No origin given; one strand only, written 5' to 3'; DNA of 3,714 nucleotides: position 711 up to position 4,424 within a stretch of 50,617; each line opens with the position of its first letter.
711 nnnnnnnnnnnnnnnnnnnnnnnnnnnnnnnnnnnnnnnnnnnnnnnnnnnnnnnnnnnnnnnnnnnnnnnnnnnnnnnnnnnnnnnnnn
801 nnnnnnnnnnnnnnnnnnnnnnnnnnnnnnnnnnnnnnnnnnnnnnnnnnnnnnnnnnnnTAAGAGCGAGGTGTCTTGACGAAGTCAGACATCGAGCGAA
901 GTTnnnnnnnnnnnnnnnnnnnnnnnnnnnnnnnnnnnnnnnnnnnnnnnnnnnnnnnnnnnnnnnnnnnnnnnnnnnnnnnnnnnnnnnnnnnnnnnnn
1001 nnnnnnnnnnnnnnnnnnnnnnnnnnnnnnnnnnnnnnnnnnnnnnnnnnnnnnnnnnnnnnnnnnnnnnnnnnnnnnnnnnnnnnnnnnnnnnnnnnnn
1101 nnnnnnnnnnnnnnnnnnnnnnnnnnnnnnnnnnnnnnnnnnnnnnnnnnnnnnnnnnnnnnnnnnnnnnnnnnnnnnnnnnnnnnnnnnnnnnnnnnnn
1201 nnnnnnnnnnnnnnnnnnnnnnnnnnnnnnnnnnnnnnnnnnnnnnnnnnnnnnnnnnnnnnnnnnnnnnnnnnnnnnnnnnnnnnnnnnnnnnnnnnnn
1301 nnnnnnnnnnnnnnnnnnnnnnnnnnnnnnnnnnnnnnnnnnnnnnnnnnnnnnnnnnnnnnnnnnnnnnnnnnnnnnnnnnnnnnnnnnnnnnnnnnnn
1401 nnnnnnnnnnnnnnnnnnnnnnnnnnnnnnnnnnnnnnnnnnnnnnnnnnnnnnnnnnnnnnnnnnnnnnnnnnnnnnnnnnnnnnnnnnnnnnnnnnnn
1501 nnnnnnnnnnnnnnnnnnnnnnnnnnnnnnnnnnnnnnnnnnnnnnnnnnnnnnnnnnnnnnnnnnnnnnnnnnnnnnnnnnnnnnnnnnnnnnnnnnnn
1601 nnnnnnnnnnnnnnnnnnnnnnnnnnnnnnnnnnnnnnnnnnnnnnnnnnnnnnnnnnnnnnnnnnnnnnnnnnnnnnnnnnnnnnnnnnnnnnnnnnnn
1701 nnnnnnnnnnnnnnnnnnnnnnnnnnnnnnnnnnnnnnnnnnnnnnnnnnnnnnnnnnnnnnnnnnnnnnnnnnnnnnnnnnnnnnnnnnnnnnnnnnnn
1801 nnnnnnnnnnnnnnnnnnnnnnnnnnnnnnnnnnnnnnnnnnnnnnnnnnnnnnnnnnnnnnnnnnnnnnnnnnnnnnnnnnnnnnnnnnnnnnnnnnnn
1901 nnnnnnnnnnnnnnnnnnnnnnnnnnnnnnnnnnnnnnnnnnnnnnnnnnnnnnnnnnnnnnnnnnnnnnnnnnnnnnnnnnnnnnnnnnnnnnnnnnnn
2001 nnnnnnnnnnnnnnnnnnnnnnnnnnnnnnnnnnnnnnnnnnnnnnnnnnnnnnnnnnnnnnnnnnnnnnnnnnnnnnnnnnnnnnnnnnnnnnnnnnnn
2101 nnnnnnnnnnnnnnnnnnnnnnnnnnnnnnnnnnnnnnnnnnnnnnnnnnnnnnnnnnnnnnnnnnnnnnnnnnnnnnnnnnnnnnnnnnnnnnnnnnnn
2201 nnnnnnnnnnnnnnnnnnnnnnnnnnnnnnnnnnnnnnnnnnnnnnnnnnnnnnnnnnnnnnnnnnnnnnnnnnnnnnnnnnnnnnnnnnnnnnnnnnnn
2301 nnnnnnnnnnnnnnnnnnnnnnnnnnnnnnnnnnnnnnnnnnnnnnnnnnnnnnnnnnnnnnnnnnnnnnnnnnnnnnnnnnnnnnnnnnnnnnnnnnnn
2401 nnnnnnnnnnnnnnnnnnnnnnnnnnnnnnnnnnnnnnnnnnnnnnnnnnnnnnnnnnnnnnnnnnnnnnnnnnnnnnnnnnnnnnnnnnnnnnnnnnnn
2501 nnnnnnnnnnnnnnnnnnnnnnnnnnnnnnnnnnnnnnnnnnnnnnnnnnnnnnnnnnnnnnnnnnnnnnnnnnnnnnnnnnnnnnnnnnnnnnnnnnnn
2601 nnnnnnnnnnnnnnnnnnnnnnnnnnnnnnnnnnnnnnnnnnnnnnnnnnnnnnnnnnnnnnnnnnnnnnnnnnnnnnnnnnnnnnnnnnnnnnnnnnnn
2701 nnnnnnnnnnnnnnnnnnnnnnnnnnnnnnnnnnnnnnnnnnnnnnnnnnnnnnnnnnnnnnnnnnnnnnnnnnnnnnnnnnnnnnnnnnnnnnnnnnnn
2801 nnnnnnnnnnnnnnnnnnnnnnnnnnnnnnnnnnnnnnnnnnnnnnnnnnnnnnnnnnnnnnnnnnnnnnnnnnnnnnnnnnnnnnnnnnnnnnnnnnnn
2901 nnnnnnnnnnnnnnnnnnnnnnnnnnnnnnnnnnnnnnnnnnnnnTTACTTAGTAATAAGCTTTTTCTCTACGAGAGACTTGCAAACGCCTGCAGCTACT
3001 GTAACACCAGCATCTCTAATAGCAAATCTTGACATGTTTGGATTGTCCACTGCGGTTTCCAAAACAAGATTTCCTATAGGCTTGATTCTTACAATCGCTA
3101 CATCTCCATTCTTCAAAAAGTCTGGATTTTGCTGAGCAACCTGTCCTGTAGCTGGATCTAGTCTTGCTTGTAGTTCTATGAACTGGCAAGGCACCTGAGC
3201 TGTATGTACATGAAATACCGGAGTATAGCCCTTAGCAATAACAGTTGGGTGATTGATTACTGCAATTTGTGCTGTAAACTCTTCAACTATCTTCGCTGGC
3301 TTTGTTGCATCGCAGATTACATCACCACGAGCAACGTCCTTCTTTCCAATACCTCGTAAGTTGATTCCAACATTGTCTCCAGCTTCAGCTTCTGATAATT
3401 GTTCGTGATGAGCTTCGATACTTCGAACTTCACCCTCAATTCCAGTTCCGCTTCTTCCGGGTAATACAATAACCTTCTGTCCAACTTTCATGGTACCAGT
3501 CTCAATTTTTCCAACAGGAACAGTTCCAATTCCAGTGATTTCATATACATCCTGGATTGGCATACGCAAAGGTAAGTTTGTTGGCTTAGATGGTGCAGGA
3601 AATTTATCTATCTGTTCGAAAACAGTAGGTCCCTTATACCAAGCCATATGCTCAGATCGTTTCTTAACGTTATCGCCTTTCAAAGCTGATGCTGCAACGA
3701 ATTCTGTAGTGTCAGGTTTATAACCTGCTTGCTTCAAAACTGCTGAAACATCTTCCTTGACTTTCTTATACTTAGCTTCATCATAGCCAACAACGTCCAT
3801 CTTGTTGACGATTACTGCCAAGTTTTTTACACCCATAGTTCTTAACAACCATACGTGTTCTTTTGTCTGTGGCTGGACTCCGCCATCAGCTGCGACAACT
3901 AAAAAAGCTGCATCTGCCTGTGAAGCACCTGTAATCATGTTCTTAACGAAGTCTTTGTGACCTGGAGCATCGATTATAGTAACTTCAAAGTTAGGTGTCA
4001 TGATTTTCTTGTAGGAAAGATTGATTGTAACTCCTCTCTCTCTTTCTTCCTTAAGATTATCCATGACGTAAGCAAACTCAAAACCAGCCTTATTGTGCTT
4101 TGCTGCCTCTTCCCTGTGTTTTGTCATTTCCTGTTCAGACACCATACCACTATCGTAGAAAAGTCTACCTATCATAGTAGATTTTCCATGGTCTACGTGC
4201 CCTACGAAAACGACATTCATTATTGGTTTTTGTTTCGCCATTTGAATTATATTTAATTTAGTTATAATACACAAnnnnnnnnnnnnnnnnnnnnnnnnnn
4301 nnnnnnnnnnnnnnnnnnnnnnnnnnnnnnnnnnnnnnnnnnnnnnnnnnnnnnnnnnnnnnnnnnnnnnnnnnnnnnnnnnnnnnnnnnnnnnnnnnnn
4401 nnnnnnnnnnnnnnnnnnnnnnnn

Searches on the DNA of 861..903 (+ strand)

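Call 43: build_rna_model(alignment_id=A3, structure=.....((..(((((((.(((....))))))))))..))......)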
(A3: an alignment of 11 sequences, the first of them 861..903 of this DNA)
Model R1 built from alignment A3 (11 sequences, 44 columns); structure: as given.
model positions 43; base pairs 12; branch points 0; effective number of sequences 11; information 1.076 bits per position. Calibrated on 0.2 Mb of random sequence (short: E-values are rough).
structure used (alignment columns):
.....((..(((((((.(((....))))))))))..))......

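Call 44: search_with_rna_model(model_id=R1, source=window, filters=off, max_evalue=10)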
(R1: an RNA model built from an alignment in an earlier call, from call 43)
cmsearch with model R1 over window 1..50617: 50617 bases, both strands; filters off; matches with E-value up to 10: 25.
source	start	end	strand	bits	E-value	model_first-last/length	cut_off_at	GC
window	41584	41626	+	61.4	1.2e-15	1-43/43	no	0.49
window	31711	31753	+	55.3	7.5e-14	1-43/43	no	0.49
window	861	903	+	54.6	1.2e-13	1-43/43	no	0.49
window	32957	32999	+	54.5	1.3e-13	1-43/43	no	0.7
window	2251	2292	+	51.6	8.6e-13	1-43/43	no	0.52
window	22754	22796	+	51.2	1.1e-12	1-43/43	no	0.53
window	42162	42202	+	51.1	1.2e-12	1-43/43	no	0.59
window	32431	32473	+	50.2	2.3e-12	1-43/43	no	0.51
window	49030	49072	+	50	2.6e-12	1-43/43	no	0.51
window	36071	36100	-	21.9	0.00034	1-43/43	no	0.6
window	14994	15030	-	9.7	1.2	1-43/43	no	0.3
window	10932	10953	-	9.7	1.2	1-43/43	no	0.41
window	1627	1661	+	9.4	1.4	1-43/43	no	0.63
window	8047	8070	+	9.3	1.6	1-43/43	no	0.38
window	27703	27731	-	8.4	2.7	1-43/43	no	0.48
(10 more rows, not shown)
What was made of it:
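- Checked: The next hit scores 9.7 bits at E=1.2 (call 44).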

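Call 45: search_with_rna_model(model_id=R1, sources=[L040, L120, L121, L122, L123, L124, L219, L220, L143, L145, L146, L186, L188, L133, L200, L193, L167, L126, L201, L192, L165, L208, L184, L001], max_evalue=1)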
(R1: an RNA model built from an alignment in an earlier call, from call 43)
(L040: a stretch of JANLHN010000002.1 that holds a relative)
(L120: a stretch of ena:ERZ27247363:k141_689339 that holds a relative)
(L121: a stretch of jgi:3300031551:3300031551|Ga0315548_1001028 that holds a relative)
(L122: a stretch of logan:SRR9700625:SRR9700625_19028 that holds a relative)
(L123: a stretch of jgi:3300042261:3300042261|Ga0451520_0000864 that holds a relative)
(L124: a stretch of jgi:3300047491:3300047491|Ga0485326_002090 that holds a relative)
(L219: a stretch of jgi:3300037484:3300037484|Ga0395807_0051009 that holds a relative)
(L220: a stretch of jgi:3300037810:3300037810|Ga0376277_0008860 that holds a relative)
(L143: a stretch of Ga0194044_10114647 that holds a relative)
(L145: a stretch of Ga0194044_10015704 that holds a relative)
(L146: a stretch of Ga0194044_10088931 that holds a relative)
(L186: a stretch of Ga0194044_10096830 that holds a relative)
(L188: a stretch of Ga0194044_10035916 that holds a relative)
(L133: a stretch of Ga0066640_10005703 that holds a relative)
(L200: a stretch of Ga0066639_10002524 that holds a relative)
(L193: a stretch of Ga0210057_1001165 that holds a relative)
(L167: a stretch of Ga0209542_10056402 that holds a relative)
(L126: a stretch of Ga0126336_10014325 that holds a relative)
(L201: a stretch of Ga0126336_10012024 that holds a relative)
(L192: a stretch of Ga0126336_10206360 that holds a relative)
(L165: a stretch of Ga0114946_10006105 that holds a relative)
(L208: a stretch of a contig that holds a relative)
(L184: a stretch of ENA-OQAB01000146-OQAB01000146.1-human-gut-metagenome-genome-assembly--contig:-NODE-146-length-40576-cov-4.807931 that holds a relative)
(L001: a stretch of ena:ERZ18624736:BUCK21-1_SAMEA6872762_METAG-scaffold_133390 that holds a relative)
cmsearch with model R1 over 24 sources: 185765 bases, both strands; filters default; matches with E-value up to 1: 20.
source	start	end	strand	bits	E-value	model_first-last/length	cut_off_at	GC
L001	540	582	-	61.4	4.6e-15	1-43/43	no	0.49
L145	890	931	-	56.6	1.1e-13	1-43/43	no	0.5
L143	879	921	-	51.9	2.6e-12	1-43/43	no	0.53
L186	524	564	-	50.2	8.3e-12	1-43/43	no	0.46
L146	238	280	+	49.2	1.5e-11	1-43/43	no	0.56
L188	1655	1697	+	48.7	2.3e-11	1-43/43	no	0.63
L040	3250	3290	-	45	2.6e-10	1-43/43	no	0.51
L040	7242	7282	-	36.7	6.7e-08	1-43/43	no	0.44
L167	4476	4514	-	28.7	1.4e-05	1-43/43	no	0.67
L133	5743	5781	+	25.1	0.00015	1-43/43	no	0.74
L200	6005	6043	+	25.1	0.00015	1-43/43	no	0.74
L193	1020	1058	-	25.1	0.00015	1-43/43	no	0.74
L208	13109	13148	+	24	0.00032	1-43/43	no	0.73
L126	425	461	-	22.9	0.00063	1-43/43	no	0.65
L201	5599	5635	-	22.9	0.00063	1-43/43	no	0.65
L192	513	549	+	22.9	0.00063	1-43/43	no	0.65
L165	5817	5858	-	16.5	0.047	1-43/43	no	0.62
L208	12933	12963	+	12.9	0.53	1-43/43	no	0.55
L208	13198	13232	+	12.3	0.78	1-43/43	no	0.83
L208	505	543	-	11.9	0.98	1-43/43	no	0.36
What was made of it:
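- Relatives with 78-80% identical EF-2 do without it (call 45).
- Tried and rejected: Relatives chosen by EF-2 carry no copies (call 45).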

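Call 46: search_with_rna_model(model_id=R1, sources=[window, L040, L143, L145, L146, L186, L188], max_evalue=0.001, make_alignment=true)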
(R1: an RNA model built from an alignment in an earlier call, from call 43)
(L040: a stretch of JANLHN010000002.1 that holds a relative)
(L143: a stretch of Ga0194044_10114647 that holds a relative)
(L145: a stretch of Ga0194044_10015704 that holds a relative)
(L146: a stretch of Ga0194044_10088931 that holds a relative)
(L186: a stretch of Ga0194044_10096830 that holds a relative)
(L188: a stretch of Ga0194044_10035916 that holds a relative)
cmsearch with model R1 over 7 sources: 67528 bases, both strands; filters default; matches with E-value up to 0.001: 17.
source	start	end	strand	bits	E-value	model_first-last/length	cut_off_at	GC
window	41584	41626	+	61.4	1.7e-15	1-43/43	no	0.49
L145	890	931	-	56.6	4.1e-14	1-43/43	no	0.5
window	31711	31753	+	55.3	1e-13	1-43/43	no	0.49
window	861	903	+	54.6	1.6e-13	1-43/43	no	0.49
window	32957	32999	+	54.5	1.7e-13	1-43/43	no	0.7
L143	879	921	-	51.9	9.6e-13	1-43/43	no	0.53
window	2251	2292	+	51.6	1.2e-12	1-43/43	no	0.52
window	22754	22796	+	51.2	1.5e-12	1-43/43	no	0.53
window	42162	42202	+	51.1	1.6e-12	1-43/43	no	0.59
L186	524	564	-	50.2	3e-12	1-43/43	no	0.46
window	32431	32473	+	50.2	3e-12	1-43/43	no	0.51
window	49030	49072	+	50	3.4e-12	1-43/43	no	0.51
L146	238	280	+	49.2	5.6e-12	1-43/43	no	0.56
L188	1655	1697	+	48.7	8.3e-12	1-43/43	no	0.63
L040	3250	3290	-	45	9.5e-11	1-43/43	no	0.51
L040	7242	7282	-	36.7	2.4e-08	1-43/43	no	0.44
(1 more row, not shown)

Alignment A4: 17 matches aligned to the model, 50 columns, each read 5' to 3' on its own strand. Consensus structure (alignment columns), stored with it:
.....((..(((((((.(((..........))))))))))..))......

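Call 52: search_rna_families(sources=[L133, L167, L126, L165, L208, L040, L145, L188], threshold=gathering)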
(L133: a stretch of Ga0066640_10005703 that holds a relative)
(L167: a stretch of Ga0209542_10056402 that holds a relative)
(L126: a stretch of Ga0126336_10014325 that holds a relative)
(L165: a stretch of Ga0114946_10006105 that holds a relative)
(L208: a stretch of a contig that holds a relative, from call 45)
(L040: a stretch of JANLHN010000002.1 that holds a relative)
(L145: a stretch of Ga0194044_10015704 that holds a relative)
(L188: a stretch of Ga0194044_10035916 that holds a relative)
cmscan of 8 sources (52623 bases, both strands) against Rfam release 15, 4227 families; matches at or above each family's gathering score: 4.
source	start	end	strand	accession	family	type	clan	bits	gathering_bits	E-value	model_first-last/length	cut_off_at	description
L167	1292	1362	-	RF00005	tRNA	Gene; tRNA;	CL00001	66.5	29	2.3e-12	1-71/71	no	tRNA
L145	2143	2215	+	RF00005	tRNA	Gene; tRNA;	CL00001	61.4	29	5.9e-11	1-71/71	no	tRNA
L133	5550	5620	+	RF00005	tRNA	Gene; tRNA;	CL00001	60.1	29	1.3e-10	1-71/71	no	tRNA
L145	133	261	+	RF00005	tRNA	Gene; tRNA;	CL00001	54.9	29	3.6e-09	1-71/71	no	tRNA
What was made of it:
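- On Any Rfam 15 family: The related loci also give only tRNAs (call 52).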

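Call 73: search_with_rna_model(model_id=R1, sources=[L223, L224, L225], filters=off, max_evalue=1, show_alignments=8)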
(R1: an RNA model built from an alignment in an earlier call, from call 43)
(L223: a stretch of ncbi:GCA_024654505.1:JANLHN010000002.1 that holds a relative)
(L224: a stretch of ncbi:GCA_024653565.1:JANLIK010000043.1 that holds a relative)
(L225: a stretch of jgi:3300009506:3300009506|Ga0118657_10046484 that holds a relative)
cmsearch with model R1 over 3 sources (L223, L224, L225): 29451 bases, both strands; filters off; matches with E-value up to 1: 5.
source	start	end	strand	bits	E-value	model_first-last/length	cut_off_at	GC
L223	12111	12151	+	45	4.1e-11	1-43/43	no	0.51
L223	8119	8159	+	36.7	1.1e-08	1-43/43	no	0.44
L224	233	273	+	36.7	1.1e-08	1-43/43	no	0.44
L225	3417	3442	+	15.6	0.013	1-43/43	no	0.35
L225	788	816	-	9.7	0.67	1-43/43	no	0.52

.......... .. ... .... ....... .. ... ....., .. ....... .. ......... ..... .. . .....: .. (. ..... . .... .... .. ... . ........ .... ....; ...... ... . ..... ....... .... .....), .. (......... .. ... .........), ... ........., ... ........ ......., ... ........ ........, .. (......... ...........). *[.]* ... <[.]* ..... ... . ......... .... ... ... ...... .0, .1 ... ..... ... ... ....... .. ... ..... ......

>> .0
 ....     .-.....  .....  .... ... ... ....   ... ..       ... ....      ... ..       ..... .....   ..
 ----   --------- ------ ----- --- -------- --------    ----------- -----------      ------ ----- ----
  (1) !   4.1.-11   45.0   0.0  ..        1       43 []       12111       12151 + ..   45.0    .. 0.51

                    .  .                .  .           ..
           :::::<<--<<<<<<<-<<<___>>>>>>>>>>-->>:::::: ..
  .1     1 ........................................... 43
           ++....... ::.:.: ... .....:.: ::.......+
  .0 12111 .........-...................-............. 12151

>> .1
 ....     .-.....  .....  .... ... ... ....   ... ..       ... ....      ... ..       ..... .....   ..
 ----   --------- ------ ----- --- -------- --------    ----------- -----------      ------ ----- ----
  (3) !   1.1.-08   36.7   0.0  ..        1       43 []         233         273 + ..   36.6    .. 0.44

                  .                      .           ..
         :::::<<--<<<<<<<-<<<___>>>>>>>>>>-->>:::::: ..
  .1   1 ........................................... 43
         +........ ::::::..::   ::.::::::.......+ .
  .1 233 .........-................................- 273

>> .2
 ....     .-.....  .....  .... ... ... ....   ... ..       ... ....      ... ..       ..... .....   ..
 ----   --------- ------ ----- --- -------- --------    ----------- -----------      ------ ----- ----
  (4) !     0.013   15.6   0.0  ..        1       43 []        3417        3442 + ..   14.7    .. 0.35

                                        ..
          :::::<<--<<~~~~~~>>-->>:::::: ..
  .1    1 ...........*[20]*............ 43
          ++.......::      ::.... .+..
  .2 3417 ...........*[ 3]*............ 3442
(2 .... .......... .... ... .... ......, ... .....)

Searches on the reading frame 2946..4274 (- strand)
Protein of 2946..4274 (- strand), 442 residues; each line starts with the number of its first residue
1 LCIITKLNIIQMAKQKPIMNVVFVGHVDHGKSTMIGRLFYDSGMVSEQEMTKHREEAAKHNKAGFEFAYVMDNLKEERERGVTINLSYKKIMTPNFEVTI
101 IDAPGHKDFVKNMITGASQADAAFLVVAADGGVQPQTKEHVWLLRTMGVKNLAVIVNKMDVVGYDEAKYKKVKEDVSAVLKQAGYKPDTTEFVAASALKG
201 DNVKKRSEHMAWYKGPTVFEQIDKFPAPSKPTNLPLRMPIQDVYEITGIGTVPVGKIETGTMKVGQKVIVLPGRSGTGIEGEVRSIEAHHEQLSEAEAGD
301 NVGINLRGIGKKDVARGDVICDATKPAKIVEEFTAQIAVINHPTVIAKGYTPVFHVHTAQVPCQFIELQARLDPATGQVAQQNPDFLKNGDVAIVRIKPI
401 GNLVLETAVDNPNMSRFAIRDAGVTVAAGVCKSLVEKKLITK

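Call 8: search_protein_families(library=pfam, proteins=[window:2946-4274:-])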
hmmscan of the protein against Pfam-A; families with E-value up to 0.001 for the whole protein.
window:2946-4274:- (442 aa): 7 families
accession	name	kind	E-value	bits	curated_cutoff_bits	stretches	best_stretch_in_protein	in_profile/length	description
PF00009.33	GTP_EFTU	-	2.2e-58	197.4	26.5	1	16-217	1-177/188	Elongation factor Tu GTP binding domain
PF22594.2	GTP-eEF1A_C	-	4.5e-32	110.9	27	1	332-431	1-100/101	GTP-eEF1A C-terminal domain-like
PF03143.23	GTP_EFTU_D3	-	4.8e-26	91.6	27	1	327-433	2-104/106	Elongation factor Tu C-terminal domain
PF03144.31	GTP_EFTU_D2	-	5.4e-20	72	30.3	1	250-321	1-73/73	Elongation factor Tu domain 2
PF01926.29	MMR_HSR1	-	6.2e-07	30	21.9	1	21-158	2-113/113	50S ribosome-binding GTPase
PF10662.15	PduV-EutP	-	0.00052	20.3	21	0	85-186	25-121/143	Ethanolamine utilisation - propanediol utilisation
PF14578.12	GTP_EFTU_D4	-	0.00079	19.7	23.8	1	254-320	21-85/86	Elongation factor Tu domain 4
